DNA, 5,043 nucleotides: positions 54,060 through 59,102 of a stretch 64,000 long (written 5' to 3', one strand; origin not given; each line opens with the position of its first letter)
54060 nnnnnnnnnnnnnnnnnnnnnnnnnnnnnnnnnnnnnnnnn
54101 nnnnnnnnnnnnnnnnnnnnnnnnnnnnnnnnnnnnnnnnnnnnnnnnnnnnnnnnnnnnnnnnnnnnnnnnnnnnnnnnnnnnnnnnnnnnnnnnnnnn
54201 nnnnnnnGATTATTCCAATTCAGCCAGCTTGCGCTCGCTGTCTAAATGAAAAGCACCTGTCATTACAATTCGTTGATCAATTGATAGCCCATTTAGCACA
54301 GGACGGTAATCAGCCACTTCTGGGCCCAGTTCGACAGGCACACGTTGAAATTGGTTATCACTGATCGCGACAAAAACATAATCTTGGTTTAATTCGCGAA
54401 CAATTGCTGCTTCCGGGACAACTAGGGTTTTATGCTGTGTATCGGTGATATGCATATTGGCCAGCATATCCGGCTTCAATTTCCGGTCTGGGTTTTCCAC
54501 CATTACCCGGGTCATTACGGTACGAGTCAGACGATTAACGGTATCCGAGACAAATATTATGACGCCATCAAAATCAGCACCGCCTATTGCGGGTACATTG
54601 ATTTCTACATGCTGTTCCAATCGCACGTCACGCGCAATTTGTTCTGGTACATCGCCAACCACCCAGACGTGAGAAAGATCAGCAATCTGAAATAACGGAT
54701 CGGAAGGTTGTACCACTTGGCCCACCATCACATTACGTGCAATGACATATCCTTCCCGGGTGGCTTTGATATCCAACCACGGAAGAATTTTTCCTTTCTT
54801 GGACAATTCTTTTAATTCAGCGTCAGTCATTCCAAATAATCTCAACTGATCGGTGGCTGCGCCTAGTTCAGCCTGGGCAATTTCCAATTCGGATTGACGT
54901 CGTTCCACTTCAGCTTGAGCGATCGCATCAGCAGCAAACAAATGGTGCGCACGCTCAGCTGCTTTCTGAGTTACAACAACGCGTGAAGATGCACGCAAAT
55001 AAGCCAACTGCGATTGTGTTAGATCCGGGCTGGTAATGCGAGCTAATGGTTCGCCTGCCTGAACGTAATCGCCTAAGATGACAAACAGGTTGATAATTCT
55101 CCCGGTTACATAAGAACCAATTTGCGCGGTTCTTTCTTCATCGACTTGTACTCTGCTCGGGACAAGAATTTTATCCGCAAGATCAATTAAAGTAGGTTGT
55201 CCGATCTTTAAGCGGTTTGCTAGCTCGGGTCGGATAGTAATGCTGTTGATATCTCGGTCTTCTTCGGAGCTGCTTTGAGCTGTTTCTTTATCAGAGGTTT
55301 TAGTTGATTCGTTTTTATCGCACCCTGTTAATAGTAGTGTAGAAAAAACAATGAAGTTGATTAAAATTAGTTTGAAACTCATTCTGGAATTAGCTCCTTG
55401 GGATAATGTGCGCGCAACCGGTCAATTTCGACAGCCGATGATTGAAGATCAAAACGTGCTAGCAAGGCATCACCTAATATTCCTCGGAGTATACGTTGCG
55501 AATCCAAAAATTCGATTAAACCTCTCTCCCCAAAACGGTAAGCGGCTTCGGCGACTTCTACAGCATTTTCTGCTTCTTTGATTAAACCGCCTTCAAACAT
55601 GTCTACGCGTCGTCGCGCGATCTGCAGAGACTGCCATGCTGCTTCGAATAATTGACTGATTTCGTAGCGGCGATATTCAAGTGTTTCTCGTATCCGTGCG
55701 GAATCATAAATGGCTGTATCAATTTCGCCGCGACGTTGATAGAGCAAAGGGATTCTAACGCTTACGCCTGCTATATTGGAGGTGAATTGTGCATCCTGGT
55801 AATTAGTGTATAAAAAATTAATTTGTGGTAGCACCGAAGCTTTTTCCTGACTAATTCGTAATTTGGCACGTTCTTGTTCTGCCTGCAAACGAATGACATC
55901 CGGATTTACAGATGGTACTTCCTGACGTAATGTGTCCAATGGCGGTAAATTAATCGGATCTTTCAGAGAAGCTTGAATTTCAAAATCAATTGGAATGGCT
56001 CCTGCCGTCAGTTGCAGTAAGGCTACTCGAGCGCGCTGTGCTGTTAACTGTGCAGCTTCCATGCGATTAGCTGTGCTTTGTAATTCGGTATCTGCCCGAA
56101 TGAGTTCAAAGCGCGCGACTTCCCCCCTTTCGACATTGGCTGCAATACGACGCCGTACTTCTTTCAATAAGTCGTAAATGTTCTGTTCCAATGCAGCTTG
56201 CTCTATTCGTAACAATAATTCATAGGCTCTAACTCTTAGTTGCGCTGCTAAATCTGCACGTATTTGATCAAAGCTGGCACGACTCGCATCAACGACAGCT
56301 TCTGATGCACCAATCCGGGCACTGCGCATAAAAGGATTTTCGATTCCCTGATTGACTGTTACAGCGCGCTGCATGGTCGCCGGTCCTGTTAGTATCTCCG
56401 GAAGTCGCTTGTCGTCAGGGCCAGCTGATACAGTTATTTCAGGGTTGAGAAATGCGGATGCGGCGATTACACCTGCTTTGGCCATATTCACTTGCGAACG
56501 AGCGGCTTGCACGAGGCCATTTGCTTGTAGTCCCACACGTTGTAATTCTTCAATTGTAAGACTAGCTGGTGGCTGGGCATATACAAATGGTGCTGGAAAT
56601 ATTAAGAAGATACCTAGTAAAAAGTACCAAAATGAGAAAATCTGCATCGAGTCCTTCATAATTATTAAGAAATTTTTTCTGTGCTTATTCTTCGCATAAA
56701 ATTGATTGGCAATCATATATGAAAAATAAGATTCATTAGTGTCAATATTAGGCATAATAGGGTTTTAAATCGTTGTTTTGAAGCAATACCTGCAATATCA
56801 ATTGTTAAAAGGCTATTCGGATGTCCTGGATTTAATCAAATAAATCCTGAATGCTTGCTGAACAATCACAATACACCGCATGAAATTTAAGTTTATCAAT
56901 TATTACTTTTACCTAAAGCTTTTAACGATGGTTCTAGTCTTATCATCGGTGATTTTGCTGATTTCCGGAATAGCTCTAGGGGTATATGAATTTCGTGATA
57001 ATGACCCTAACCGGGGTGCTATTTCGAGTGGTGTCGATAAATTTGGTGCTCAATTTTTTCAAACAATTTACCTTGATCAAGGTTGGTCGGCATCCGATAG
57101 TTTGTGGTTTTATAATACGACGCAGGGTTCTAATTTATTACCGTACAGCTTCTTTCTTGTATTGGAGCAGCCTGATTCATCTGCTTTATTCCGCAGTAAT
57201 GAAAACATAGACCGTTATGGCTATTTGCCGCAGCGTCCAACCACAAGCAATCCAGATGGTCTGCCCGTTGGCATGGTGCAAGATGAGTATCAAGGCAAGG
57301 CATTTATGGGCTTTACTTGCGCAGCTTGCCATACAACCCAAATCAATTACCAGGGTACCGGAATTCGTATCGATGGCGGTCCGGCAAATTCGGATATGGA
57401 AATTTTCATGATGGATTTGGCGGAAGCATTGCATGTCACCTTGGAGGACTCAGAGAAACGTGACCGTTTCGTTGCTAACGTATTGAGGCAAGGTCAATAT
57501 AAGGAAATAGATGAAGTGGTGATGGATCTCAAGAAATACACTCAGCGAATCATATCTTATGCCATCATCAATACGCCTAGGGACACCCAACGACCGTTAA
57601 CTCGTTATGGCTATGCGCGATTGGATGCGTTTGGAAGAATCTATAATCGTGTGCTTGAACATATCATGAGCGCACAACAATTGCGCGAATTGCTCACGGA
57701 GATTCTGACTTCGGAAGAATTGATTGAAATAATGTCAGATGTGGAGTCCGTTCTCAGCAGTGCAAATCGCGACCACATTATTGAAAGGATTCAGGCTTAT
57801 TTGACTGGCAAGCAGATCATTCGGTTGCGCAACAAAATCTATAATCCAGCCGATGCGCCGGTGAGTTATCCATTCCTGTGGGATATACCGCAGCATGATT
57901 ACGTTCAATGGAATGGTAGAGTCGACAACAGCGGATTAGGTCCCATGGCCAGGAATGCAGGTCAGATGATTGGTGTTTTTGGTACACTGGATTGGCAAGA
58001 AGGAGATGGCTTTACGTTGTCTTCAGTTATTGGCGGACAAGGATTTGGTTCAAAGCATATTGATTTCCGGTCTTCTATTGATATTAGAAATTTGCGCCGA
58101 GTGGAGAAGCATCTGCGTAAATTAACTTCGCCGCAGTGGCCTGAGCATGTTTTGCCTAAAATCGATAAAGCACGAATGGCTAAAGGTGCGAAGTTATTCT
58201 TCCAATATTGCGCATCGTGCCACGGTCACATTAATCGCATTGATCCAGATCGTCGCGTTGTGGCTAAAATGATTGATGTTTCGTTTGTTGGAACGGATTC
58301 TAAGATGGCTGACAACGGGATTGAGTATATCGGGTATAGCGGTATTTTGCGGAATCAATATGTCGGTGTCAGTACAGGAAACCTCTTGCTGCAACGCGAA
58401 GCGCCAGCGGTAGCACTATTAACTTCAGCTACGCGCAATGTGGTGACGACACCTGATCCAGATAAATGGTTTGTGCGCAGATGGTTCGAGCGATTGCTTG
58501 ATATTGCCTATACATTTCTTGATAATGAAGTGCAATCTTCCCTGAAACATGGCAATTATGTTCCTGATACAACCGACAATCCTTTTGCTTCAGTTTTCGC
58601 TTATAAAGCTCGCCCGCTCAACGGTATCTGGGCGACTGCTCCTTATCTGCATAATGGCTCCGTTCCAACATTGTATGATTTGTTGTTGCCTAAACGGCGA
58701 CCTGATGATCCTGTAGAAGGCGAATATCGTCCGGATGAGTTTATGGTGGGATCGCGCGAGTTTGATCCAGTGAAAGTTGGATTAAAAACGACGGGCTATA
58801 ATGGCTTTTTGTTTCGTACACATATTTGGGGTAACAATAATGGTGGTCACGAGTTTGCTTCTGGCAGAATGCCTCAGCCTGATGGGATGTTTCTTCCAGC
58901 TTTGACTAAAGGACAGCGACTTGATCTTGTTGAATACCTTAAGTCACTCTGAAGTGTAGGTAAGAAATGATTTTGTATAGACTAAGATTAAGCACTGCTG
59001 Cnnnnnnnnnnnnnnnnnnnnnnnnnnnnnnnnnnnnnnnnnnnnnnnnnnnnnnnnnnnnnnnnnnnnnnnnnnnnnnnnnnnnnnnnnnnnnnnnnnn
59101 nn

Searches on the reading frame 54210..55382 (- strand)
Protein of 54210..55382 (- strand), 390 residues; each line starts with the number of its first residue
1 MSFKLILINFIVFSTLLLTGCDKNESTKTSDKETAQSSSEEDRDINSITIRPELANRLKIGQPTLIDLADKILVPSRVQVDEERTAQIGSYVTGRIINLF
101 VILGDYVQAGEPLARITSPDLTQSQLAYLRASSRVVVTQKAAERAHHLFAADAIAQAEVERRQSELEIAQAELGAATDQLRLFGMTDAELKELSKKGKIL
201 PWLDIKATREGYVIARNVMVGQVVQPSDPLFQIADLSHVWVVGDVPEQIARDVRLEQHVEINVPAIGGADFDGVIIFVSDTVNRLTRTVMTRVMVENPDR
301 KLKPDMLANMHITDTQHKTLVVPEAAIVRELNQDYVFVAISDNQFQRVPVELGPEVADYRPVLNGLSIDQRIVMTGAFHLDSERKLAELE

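Call 33: search_protein_families(library=pfam, proteins=[window:54210-55382:-], max_evalue=0.00001)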
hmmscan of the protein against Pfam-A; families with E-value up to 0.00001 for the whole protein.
window:54210-55382:- (390 aa): 2 families
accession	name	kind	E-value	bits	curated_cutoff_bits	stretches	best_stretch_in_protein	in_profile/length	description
PF16576.10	HlyD_D23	-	1.6e-60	204.5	30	1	68-308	2-214/214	Barrel-sandwich domain of CusB or HlyD membrane-fusion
PF13437.12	HlyD_3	-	1.3e-16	61.7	22.2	1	205-304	2-105/106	HlyD family secretion protein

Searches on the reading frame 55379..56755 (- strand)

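Call 33: search_protein_families(library=pfam, proteins=[window:55379-56755:-], max_evalue=0.00001)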
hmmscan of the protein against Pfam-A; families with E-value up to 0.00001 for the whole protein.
window:55379-56755:- (458 aa): 1 family
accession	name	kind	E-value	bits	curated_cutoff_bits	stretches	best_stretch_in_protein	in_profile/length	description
PF02321.23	OEP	-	1.6e-24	87.2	22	2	69-250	2-186/187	Outer membrane efflux protein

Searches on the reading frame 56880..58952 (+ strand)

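Call 78: search_protein_families(library=pfam, proteins=[window:56880-58952:+], max_evalue=0.00001)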
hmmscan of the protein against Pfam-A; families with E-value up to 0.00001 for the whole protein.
window:56880-58952:+ (690 aa): 2 families
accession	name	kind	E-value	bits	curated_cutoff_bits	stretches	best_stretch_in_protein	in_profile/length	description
PF21419.2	RoxA-like_Cyt-c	-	3.4e-20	71.8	26.7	1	574-609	1-36/39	RoxA-like, cytochrome c-like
PF00034.26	Cytochrom_C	-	1.3e-09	39.7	21.3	0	642-690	42-89/90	Cytochrome c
